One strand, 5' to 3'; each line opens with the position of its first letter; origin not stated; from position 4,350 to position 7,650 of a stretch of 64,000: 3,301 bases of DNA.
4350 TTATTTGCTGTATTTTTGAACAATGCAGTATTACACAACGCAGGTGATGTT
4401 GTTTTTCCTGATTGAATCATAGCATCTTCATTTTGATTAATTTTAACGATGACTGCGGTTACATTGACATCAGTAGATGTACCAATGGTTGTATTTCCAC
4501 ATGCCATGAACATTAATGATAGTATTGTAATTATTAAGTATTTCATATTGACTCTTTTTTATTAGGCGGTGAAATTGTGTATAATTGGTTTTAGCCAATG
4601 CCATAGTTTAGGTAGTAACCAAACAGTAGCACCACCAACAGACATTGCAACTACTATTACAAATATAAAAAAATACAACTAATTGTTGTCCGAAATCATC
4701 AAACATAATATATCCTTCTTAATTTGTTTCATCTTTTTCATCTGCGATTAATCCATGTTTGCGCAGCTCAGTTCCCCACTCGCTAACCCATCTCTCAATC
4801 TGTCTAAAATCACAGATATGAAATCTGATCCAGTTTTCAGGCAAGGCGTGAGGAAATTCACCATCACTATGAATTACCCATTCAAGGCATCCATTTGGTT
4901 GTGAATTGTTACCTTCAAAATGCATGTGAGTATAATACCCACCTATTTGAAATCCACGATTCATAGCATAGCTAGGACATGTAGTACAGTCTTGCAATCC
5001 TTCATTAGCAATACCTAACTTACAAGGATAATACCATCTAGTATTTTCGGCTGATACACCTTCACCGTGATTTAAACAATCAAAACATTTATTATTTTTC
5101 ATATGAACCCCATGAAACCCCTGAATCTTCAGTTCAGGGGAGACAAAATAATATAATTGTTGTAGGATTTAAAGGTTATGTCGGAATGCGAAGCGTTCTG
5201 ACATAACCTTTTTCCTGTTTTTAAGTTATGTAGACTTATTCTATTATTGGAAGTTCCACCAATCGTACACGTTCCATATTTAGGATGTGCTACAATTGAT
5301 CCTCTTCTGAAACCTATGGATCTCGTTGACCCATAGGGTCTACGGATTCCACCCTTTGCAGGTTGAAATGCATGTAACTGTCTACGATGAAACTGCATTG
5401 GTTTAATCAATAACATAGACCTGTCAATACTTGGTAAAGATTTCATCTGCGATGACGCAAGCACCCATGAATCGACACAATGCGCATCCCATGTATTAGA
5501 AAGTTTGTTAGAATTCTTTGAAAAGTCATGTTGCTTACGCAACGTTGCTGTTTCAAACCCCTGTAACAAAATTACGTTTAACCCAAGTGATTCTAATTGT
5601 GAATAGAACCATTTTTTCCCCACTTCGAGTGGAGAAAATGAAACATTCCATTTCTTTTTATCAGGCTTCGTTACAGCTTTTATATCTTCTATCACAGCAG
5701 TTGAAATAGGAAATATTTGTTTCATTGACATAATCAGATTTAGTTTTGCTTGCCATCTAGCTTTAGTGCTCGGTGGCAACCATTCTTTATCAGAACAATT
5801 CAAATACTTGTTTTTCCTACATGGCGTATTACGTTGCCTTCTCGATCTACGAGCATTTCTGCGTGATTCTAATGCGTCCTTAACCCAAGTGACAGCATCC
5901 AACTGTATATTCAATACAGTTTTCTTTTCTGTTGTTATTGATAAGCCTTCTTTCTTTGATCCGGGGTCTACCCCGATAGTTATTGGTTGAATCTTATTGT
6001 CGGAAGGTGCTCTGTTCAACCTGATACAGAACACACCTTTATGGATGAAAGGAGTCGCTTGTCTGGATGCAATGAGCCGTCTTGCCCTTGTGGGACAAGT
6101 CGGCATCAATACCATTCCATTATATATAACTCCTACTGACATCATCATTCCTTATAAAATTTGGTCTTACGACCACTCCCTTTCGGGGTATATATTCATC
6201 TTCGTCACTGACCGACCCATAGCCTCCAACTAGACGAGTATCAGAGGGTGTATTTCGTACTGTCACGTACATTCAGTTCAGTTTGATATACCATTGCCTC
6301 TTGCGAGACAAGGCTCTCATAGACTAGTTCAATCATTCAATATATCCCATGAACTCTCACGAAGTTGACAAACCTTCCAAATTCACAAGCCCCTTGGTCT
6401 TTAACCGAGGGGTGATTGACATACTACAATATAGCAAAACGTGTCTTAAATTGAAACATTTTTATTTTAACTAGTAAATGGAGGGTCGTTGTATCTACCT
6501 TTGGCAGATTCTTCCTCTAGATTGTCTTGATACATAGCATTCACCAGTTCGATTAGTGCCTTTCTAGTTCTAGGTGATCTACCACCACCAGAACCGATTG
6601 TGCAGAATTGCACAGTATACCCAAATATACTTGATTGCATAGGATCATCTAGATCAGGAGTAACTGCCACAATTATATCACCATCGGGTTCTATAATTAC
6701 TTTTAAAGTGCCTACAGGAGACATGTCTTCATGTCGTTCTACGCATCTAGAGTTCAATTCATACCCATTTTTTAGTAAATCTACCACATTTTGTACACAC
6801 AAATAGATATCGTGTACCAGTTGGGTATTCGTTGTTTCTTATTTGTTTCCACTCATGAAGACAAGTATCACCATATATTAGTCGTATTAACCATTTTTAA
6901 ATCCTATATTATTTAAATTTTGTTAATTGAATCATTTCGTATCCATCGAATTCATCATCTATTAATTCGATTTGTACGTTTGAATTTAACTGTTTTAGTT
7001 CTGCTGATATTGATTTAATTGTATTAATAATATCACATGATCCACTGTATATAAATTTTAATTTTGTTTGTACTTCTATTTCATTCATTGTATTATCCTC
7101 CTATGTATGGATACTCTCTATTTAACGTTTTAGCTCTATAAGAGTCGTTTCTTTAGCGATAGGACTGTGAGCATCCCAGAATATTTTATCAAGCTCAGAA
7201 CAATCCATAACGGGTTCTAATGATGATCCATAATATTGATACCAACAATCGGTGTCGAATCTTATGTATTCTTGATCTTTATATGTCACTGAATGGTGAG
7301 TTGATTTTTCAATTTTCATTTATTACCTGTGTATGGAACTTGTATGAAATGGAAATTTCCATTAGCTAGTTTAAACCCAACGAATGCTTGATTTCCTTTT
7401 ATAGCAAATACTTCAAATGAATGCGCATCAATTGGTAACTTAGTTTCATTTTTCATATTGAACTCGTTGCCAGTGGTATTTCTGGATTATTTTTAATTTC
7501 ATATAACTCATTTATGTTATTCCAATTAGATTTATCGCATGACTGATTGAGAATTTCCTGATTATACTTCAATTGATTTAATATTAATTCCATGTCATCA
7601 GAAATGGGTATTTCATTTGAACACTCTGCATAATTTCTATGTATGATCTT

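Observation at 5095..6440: Phage-borne IsrB (HNH-less IscB) with a structured, GC-rich upstream omega-RNA region, bounded by IS200/IS605-type hairpins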

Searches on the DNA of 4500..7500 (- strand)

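Call 4: search_rna_families(source=window, start=4500, end=7500, threshold=evalue, max_evalue=10, show_alignments=3)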
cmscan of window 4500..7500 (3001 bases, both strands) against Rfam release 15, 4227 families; matches with E-value up to 10: 5.
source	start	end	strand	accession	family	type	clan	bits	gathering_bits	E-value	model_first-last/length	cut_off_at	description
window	6190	6420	-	RF02033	HEARO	Gene;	-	28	83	0.0035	1-211/211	no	HNH endonuclease-associated RNA and ORF (HEARO) RNA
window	5111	5187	+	RF04335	Plastid-rpl20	Cis-reg;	-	23.9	53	2.4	1-80/80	no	Plastid-rpl20 3UTR RNA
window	5276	5333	-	RF02150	MESTIT1_3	Gene; lncRNA;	-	20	60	0.4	1-99/99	no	MEST intronic transcript 1, antisense RNA conserved region 3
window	5595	5713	-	RF02328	TtnuHACA21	Gene; snRNA; snoRNA; HACA-box;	-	18.4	100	9.8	1-130/130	no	Tetrahymena snoRNA TtnuHACA21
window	5639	5724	-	RF04152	mir-3618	Gene; miRNA;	-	17.6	99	5.2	1-88/88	no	mir-3618 microRNA precursor family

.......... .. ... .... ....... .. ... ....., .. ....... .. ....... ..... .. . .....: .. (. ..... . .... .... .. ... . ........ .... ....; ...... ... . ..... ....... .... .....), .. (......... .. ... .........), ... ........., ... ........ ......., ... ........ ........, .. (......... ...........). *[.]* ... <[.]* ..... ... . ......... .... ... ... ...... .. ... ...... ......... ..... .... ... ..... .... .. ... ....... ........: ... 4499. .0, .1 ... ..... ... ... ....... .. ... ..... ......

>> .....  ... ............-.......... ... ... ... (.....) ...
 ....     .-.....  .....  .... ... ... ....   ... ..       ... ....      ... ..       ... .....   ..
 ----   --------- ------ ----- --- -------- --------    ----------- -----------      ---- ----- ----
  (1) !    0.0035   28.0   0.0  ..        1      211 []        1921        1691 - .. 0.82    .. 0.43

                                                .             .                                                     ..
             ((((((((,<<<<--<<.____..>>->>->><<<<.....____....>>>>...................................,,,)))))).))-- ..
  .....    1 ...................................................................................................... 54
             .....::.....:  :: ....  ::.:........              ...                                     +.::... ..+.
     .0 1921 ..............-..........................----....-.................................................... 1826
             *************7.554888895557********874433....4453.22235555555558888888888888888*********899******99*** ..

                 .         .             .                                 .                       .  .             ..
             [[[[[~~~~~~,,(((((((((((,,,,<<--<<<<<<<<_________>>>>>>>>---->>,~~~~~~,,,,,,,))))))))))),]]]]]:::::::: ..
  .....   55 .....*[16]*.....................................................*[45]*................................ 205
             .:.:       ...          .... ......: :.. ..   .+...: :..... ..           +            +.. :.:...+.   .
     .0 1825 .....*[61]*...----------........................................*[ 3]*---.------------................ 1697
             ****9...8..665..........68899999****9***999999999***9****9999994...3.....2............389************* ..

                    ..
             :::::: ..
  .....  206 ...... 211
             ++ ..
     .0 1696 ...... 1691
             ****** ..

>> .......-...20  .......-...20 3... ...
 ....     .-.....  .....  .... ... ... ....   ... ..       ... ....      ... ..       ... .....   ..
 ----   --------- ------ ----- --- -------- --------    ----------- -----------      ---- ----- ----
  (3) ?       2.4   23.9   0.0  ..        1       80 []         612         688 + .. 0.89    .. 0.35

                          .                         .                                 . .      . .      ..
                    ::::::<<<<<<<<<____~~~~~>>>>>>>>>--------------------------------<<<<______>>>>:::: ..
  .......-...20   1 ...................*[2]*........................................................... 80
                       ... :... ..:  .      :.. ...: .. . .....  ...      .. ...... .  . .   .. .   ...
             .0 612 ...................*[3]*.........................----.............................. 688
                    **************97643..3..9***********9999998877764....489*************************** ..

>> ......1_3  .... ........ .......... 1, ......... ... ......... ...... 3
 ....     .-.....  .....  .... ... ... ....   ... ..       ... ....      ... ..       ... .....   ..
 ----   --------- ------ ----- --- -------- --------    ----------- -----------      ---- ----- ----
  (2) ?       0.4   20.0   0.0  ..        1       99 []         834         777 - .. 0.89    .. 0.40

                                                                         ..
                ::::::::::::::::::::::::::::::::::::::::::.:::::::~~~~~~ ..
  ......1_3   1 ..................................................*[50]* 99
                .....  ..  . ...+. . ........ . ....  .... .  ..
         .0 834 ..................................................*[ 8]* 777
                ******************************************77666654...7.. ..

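Call 17: search_rna_families(sources=[L001, L002, L003], threshold=evalue, max_evalue=1, show_alignments=2)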
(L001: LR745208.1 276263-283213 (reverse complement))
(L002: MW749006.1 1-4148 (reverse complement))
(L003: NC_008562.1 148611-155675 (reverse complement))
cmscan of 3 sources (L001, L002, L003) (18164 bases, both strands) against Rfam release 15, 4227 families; matches with E-value up to 1: 3.
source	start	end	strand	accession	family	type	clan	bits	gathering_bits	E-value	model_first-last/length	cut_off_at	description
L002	2717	2898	+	RF02033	HEARO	Gene;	-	46.4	83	7.3e-07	1-211/211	no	HNH endonuclease-associated RNA and ORF (HEARO) RNA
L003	2760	2951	+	RF02033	HEARO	Gene;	-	27.4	83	0.029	1-211/211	no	HNH endonuclease-associated RNA and ORF (HEARO) RNA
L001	6096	6289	+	RF03090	lysM-Actino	Cis-reg;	-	21.3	153.8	0.15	1-215/215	no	lysM-Actino RNA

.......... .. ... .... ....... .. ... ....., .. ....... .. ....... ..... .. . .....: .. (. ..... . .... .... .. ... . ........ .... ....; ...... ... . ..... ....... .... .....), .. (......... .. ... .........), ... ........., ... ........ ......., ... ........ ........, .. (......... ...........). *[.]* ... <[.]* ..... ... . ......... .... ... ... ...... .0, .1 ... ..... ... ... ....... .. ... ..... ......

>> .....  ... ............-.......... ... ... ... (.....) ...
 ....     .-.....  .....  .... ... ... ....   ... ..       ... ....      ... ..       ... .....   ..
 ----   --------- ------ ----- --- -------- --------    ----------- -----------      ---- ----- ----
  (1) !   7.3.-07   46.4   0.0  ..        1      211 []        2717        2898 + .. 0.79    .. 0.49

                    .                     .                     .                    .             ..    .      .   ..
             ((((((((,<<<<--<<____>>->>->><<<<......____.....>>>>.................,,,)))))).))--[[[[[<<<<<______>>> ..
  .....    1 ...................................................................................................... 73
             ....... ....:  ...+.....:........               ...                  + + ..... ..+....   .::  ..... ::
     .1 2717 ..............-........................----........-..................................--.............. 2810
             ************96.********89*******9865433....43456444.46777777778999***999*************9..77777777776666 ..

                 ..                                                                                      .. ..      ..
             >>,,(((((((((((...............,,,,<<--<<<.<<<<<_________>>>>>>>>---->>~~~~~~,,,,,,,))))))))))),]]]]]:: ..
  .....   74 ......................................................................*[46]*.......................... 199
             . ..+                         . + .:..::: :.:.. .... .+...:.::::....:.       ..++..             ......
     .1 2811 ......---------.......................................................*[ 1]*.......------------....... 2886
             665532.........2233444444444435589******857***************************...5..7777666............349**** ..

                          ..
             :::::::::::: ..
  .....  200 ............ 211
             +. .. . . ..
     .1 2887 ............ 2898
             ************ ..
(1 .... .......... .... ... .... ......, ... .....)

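Call 85: search_dna_similar(query=L002:1500-2716:+, collection=phages, mode=distant, max_rows=15)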
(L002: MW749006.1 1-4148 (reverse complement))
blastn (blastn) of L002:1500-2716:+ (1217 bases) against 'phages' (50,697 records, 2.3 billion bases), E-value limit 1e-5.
Records with a match: 1; places in all: 1; records where one place covers at least 80% of the query: 1.
Best place of each record, by identity: >=99% 1.
By first word of the organism name: Bacillus 1.
By host as written in the record: Bacillus sp 1.
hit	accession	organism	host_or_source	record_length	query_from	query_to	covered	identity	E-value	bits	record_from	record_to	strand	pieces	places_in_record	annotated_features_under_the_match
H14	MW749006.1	Bacillus phage vB_BspM_AgentSmith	Bacillus sp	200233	1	1217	100%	100.0%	0e+0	2195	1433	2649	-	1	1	putative virion structural protein | putative tail fiber protein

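Call 86: search_dna_similar(query=L003:1600-2760:+, collection=phages, mode=distant, max_rows=15)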
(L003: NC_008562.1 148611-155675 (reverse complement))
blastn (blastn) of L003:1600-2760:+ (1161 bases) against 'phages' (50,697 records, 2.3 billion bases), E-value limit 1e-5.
Records with a match: 9; places in all: 9; records where one place covers at least 80% of the query: 9.
Best place of each record, by identity: >=99% 2; 95-99% 7.
By first word of the organism name: Microcystis 8; Cyanophage 1.
By host as written in the record: Microcystis aeruginosa FACHB524 4; - 2; Microcystis aeruginosa 2; Cyanobacteria 1.
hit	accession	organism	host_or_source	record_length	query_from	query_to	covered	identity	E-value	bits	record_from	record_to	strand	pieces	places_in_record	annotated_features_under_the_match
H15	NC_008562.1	Microcystis phage LMM01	-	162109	1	1161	100%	100.0%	0e+0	2094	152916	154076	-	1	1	uracil-DNA glycosylase | hypothetical protein (x2)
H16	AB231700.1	Microcystis phage LMM01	-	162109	1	1161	100%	100.0%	0e+0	2094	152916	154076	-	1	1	uracil-DNA glycosylase | hypothetical protein (x2)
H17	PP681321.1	Microcystis phage MaMV-CH01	Microcystis aeruginosa FACHB524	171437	1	1161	100%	98.1%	0e+0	1993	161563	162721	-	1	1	hypothetical protein (x3)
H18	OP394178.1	Cyanophage MaMV-DH01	Cyanobacteria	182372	1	1161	100%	98.1%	0e+0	1993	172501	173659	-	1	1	uracil-DNA glycosylase | hypothetical protein (x2)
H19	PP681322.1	Microcystis phage MaMV-CH02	Microcystis aeruginosa FACHB524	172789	1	1161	100%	98.0%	0e+0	2010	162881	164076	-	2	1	hypothetical protein (x3)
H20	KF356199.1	Microcystis phage MaMV-DC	Microcystis aeruginosa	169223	1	1118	96%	97.9%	0e+0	1902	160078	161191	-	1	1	uracil-DNA glycosylase | hypothetical protein (x2)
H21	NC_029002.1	Microcystis phage MaMV-DC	Microcystis aeruginosa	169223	1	1118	96%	97.9%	0e+0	1902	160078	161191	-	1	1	uracil-DNA glycosylase | hypothetical protein (x2)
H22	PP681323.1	Microcystis phage MaMV-DL01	Microcystis aeruginosa FACHB524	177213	1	1069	92%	98.9%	0e+0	1874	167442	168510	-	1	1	hypothetical protein (x3)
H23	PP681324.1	Microcystis phage MaMV-DL02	Microcystis aeruginosa FACHB524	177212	1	1069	92%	98.9%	0e+0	1874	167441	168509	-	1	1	hypothetical protein (x3)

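Call 87: get_annotated_region(hit=H22, flank=3000)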
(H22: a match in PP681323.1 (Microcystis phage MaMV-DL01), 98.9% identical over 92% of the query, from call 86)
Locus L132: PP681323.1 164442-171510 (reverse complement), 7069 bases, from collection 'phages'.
description: Microcystis phage MaMV-DL01, complete genome.
organism: Microcystis phage MaMV-DL01 (NCBI taxid 3378291)
taxonomy: Viruses; Duplodnaviria; Heunggongvirae; Uroviricota; Caudoviricetes; Fukuivirus
host: Microcystis aeruginosa FACHB524; source: -; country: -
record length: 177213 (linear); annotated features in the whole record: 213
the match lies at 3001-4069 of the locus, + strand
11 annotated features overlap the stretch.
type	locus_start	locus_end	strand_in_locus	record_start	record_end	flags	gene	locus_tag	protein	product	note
CDS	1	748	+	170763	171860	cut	-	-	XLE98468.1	hypothetical protein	206L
CDS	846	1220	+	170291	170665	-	-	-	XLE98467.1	hypothetical protein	205L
CDS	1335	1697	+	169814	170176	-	-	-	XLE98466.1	hypothetical protein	204L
CDS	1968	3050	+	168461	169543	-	-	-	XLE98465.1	hypothetical protein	203L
CDS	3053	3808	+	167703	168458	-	-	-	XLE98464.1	hypothetical protein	202L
CDS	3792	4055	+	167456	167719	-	-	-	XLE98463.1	hypothetical protein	201L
CDS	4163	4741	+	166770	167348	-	-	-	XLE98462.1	hypothetical protein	200L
CDS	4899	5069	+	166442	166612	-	-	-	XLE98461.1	hypothetical protein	199L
CDS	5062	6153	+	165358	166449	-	-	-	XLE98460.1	hypothetical protein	198L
CDS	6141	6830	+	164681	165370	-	-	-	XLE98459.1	hypothetical protein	197L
CDS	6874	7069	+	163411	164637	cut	-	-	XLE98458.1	hypothetical protein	196L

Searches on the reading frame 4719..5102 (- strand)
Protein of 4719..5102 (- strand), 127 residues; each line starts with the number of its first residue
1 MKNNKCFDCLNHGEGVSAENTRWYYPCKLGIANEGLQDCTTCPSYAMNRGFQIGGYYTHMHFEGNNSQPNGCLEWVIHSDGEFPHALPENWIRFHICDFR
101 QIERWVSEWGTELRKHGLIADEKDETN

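Call 7: search_protein_families(library=ncbifam, proteins=[window:4719-5102:-], max_evalue=1)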
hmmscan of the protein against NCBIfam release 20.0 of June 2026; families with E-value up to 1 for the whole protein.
window:4719-5102:- (127 aa): 0 families

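Call 8: search_protein_families(library=phrogs, proteins=[window:4719-5102:-], max_evalue=0.01)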
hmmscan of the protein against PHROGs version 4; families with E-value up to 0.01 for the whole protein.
window:4719-5102:- (127 aa): 0 families

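Call 35: find_related_loci(query=window:4719-5102:-, collection=viral_contigs, flank=4000)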
Query window:4719-5102:- (127 aa) in viral_contigs; peptide patterns used: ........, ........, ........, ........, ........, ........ (x = any residue, [..] = any of these).
5 stretches matched a pattern, but none encodes a relative of the query by tblastn (E <= 1e-3).
